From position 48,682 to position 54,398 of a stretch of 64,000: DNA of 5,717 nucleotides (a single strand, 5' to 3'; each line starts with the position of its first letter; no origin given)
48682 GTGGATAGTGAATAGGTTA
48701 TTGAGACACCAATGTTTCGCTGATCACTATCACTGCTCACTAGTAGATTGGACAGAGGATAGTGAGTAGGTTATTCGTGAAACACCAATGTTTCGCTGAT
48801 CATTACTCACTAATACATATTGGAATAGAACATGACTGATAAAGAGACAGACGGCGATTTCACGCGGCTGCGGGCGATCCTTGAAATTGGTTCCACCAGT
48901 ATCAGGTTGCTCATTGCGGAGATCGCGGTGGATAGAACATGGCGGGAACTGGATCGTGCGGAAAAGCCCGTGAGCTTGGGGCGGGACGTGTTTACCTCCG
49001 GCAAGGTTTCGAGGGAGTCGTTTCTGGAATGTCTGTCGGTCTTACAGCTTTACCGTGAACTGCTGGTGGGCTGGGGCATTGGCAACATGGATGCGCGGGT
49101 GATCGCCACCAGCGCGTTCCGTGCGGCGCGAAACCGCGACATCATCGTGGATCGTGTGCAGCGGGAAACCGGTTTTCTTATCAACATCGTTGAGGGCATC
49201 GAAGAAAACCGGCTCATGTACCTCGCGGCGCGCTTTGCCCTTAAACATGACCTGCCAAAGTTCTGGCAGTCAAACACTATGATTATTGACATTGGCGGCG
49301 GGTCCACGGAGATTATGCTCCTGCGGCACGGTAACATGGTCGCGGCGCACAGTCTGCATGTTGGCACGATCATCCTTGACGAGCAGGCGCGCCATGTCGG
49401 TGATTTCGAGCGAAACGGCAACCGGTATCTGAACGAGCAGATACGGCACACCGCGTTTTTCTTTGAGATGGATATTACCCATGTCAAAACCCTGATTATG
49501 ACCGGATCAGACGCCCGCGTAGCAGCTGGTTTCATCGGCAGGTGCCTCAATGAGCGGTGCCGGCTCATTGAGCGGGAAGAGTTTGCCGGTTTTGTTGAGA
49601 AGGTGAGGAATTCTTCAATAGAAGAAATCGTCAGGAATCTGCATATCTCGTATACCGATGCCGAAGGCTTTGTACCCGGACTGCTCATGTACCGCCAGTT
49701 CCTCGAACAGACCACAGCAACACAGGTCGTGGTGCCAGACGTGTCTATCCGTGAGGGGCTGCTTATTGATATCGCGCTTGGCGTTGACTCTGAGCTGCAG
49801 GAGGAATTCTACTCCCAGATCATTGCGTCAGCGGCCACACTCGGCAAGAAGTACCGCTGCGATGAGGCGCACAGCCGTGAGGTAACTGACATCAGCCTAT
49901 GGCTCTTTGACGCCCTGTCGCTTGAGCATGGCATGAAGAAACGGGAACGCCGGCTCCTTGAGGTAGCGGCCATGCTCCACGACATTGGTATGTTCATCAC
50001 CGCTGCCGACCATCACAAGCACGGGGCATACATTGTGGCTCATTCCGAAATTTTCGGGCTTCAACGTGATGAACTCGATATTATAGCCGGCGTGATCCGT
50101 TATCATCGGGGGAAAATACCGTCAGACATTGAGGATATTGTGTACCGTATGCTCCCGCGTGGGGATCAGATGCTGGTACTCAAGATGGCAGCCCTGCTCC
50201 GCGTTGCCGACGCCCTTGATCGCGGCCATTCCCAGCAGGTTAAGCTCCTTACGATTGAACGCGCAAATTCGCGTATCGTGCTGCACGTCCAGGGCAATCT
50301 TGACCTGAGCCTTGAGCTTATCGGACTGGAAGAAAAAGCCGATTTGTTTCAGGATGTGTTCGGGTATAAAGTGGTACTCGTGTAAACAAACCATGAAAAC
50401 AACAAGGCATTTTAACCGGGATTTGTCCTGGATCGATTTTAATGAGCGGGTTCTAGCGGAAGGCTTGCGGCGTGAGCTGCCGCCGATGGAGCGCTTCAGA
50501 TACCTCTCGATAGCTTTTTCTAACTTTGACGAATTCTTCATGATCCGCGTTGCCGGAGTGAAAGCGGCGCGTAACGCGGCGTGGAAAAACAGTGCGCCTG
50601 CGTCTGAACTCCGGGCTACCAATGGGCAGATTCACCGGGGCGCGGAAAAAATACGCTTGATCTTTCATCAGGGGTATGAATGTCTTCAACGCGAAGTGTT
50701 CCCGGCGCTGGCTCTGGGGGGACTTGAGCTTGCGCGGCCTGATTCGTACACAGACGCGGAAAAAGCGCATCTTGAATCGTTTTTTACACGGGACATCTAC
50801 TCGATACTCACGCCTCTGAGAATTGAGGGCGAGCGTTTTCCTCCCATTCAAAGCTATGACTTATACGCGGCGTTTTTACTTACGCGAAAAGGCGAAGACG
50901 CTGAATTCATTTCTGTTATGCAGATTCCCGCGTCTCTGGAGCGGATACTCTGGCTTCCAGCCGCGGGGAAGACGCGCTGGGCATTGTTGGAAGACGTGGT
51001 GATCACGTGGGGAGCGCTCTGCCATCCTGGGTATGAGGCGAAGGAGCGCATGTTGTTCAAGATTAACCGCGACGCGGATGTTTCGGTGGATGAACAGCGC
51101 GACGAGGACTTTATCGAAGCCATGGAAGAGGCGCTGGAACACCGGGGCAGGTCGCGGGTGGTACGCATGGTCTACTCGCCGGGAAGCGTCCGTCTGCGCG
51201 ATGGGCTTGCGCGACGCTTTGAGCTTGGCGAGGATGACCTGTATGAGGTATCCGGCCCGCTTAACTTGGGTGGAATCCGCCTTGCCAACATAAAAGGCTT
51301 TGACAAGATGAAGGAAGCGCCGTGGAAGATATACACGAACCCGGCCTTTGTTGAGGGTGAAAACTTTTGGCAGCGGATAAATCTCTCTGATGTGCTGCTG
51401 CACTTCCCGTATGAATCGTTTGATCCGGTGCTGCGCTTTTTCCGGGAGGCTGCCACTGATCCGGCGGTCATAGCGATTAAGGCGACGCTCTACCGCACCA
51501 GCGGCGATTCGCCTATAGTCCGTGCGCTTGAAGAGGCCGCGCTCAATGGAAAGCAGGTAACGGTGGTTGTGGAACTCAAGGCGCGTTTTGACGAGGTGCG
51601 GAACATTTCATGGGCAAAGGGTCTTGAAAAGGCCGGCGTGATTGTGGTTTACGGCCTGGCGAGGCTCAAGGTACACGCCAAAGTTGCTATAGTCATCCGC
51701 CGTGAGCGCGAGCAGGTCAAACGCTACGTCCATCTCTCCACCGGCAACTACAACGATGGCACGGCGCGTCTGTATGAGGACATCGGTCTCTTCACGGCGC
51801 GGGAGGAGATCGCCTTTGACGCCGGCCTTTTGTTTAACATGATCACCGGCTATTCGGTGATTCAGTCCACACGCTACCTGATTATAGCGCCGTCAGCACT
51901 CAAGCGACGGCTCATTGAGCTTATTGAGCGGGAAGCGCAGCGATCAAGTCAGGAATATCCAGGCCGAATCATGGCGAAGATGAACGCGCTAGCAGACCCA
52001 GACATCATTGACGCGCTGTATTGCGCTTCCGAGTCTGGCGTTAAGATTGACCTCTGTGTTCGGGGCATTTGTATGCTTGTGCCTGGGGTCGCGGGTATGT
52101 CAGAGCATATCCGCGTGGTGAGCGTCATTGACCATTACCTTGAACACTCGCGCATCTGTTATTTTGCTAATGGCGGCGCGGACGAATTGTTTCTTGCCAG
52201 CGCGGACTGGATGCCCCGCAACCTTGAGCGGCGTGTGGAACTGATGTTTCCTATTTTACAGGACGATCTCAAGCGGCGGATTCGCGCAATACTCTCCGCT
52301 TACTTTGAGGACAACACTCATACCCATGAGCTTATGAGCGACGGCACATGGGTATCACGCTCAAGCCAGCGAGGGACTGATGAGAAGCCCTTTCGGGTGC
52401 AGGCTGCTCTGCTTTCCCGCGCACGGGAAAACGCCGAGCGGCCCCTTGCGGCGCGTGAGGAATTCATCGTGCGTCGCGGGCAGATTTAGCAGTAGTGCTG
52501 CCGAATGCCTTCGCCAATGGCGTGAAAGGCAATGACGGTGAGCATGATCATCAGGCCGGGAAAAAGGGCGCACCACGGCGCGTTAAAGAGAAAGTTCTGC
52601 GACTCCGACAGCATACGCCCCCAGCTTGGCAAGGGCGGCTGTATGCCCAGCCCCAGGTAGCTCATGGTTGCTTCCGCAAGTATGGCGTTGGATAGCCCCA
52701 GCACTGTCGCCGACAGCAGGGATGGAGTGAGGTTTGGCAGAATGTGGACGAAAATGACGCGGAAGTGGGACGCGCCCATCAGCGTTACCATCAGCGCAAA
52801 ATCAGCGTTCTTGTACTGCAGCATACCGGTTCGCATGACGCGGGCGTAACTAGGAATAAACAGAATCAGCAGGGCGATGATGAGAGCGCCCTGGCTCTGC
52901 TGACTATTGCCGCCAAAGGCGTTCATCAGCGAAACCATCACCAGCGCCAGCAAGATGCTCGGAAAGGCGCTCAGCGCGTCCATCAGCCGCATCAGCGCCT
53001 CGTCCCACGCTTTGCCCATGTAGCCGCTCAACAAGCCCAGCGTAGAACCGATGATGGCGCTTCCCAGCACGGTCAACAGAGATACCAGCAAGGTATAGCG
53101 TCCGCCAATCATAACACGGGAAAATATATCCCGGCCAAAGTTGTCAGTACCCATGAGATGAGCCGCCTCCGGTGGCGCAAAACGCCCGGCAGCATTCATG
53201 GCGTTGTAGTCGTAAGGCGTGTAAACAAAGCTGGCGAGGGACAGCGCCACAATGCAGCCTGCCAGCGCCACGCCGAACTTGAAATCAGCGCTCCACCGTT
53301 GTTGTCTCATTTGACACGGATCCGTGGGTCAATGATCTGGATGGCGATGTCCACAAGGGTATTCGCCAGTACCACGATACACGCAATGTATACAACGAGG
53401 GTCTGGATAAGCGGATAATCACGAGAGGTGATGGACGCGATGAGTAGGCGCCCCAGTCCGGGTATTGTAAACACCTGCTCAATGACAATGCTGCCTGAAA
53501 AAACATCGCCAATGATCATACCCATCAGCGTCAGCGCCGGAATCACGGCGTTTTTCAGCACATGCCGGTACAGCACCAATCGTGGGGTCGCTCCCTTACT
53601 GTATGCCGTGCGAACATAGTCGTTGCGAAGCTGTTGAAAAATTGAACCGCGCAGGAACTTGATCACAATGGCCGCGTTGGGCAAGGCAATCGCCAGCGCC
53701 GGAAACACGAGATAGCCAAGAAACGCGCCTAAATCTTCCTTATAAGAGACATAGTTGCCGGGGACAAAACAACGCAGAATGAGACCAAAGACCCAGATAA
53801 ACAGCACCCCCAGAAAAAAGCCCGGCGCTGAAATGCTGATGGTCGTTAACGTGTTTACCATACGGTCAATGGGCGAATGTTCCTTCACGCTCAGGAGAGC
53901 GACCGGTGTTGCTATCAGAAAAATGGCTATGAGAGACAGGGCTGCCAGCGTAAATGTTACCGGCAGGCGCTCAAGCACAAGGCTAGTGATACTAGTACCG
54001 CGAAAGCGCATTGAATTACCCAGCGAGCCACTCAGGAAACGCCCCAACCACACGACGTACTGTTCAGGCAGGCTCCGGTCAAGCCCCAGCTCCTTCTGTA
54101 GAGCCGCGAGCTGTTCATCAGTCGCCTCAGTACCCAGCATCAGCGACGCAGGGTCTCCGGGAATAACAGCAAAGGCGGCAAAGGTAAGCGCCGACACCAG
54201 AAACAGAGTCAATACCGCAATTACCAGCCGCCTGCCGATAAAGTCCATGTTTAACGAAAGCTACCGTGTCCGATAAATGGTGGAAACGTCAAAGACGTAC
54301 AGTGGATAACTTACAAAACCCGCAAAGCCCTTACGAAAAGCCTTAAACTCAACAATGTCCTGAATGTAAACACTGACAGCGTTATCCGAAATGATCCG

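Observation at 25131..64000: Five intergenic tandem arrays in 64 kb with a period locked to 21 or 23 bp, each with its own unit sequence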

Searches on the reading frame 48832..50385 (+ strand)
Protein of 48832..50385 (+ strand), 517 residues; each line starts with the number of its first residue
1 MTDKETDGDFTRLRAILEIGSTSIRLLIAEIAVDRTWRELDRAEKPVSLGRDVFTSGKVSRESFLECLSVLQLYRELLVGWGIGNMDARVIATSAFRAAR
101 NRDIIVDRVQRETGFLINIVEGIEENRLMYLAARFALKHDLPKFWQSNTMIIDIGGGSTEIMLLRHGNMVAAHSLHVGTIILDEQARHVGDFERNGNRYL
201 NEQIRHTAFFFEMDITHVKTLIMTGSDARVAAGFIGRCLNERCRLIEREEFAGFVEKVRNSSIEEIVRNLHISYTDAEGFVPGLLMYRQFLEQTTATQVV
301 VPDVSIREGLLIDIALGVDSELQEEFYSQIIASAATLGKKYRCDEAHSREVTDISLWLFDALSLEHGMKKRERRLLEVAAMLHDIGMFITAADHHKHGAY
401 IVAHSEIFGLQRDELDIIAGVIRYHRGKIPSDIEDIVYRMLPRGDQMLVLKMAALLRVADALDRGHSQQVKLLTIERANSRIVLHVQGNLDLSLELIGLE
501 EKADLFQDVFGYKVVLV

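Call 9: find_encoding_contigs(protein=window:48832-50385:+, flank=10000, max_places=10)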
Protein window:48832-50385:+ (517 aa): 1 contig read that carries it; 1 place shown.
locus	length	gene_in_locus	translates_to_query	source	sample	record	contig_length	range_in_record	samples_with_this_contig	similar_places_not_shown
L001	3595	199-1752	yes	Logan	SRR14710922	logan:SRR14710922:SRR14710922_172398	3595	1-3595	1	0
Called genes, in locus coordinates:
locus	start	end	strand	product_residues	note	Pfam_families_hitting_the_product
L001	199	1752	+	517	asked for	PF24391:HD-CE (faint), PF02541:Ppx-GppA, PF06723:MreB_Mbl (weak), PF21447:Ppx-GppA_III, PF01966:HD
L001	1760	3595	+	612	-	?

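Call 10: search_protein_families(library=pfam, proteins=[window:48832-50385:+])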
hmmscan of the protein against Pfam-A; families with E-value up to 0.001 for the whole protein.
window:48832-50385:+ (517 aa): 6 families
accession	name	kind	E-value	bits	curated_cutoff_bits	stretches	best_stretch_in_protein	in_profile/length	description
PF02541.22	Ppx-GppA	-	2.1e-28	100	27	1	40-315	13-282/285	Ppx/GppA phosphatase family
PF21447.3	Ppx-GppA_III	-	1.5e-27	97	27.3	1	333-480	5-150/177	Ppx/GppA phosphatase, domain III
PF01966.28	HD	-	1.8e-09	38.3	22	1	346-464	3-115/116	HD domain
PF24391.1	HD-CE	-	6.9e-06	26.4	27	1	344-463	8-186/263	HD-CE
PF06723.19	MreB_Mbl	-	1.2e-05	24.8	27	1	136-185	134-183/327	MreB/Mbl protein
PF06277.17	EutA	-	0.00089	18.7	27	0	136-212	132-210/475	Ethanolamine utilisation protein EutA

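Call 11: find_related_loci(query=window:48832-50385:+, collection=genome_contigs, flank=10000)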
Query window:48832-50385:+ (517 aa) in genome_contigs; peptide patterns used: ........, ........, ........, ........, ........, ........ (x = any residue, [..] = any of these).
177 stretches matched a pattern; 105 encode a relative of the query (tblastn E <= 1e-3); the best 80 are kept; 80 distinct loci.
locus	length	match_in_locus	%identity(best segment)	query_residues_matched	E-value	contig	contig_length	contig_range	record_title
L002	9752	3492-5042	95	1-517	0e+0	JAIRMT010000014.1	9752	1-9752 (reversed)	MAG: Treponema sp. isolate Cd354_bin115 k119_201528, whole genome shotgun sequence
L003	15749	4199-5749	95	1-517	0e+0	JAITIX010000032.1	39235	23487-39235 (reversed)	MAG: Treponema sp. isolate Pcl387_bin137 k119_1199204, whole genome shotgun sequence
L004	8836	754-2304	94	1-517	0e+0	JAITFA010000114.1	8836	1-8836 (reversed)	MAG: Treponema sp. isolate Nm470_bin84 k119_2286258, whole genome shotgun sequence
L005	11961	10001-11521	67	11-517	0e+0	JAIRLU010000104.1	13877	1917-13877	MAG: Treponema sp. isolate Cc175_bin63 k119_3461382, whole genome shotgun sequence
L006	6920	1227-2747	66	11-517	0e+0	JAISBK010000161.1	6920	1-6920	MAG: Treponema sp. isolate Gx481_bin203 k119_1186986, whole genome shotgun sequence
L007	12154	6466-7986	66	11-517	0e+0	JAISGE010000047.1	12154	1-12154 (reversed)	MAG: Treponema sp. isolate Gx485_bin84 k119_3895393, whole genome shotgun sequence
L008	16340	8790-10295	66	15-516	0e+0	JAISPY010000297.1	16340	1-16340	MAG: Treponema sp. isolate Kf353_bin104 k119_340565, whole genome shotgun sequence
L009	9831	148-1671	64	11-517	0e+0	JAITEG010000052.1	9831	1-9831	MAG: Spirochaetaceae bacterium isolate Nm470_bin44 k119_790551, whole genome shotgun sequence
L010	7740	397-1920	64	11-517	0e+0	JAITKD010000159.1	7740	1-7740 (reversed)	MAG: Spirochaetaceae bacterium isolate Pcl387_bin37 k119_816654, whole genome shotgun sequence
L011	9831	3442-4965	65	10-516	0e+0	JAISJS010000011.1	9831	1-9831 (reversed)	MAG: Treponema sp. isolate Hs463_bin133 k119_4041550, whole genome shotgun sequence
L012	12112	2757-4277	64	11-516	0e+0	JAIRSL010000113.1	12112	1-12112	MAG: Treponema sp. isolate Ct408_bin23 k119_1119624, whole genome shotgun sequence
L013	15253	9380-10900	65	12-517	0e+0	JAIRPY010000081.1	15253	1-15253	MAG: Spirochaetaceae bacterium isolate Cf509_bin66 k119_379679, whole genome shotgun sequence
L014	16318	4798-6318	63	11-516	0e+0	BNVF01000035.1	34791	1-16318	Spirochaetia bacterium MS502-93 DNA, sequence035, whole genome shotgun sequence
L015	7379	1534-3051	64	11-516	0e+0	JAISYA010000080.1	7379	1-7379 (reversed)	MAG: Treponema sp. isolate Nc350_bin204 k119_631139, whole genome shotgun sequence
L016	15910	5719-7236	64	11-516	0e+0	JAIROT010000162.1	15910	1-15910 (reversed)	MAG: Treponema sp. isolate Cd354_bin93 k119_1520702, whole genome shotgun sequence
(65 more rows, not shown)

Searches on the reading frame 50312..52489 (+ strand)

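Call 20: search_protein_families(library=pfam, proteins=[window:50312-52489:+], max_evalue=0.00001)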
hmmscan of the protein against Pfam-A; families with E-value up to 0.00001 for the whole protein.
window:50312-52489:+ (725 aa): 5 families
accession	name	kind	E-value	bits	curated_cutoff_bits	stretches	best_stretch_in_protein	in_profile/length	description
PF17941.7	PP_kinase_C_1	-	1.5e-70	236.5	25.7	1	352-515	2-165/167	Polyphosphate kinase C-terminal domain 1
PF13090.12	PP_kinase_C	-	3.1e-63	212.8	25.8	1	523-686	1-164/172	Polyphosphate kinase C-terminal domain 2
PF02503.22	PP_kinase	-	2.3e-36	125.6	31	1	150-320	2-178/183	Polyphosphate kinase middle domain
PF13089.11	PP_kinase_N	-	4.2e-25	88.6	23.8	1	34-139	2-105/107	Polyphosphate kinase N-terminal domain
PF13091.12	PLDc_2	-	2e-07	31.3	27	0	398-501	21-121/132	PLD-like domain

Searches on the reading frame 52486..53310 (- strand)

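Call 20: search_protein_families(library=pfam, proteins=[window:52486-53310:-], max_evalue=0.00001)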
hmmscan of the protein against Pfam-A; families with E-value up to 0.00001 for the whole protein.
window:52486-53310:- (274 aa): 1 family
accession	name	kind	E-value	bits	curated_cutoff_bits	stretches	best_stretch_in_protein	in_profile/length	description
PF00528.27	BPD_transp_1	-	4e-28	98.8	26.4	1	88-265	1-174/184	Binding-protein-dependent transport system inner membrane component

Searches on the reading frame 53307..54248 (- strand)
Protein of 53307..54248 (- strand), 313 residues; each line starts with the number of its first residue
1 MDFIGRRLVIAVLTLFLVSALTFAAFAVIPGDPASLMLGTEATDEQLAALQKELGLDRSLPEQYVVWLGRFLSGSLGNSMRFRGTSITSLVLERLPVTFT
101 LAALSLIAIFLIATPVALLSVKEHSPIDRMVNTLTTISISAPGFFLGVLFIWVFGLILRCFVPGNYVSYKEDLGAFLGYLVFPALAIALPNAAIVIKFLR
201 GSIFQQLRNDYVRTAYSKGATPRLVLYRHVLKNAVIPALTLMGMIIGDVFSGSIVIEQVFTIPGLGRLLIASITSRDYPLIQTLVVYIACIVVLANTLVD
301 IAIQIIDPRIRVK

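Call 20: search_protein_families(library=pfam, proteins=[window:53307-54248:-], max_evalue=0.00001)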
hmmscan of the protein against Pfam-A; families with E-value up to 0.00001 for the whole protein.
window:53307-54248:- (313 aa): 2 families
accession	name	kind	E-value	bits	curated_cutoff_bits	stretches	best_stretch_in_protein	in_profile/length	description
PF00528.27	BPD_transp_1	-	8.6e-33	114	26.4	1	117-311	9-183/184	Binding-protein-dependent transport system inner membrane component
PF19300.4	BPD_transp_1_N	-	1.6e-17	64.1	23.8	1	2-75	3-76/114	Binding-prot-dependent transport system membrane comp, N-term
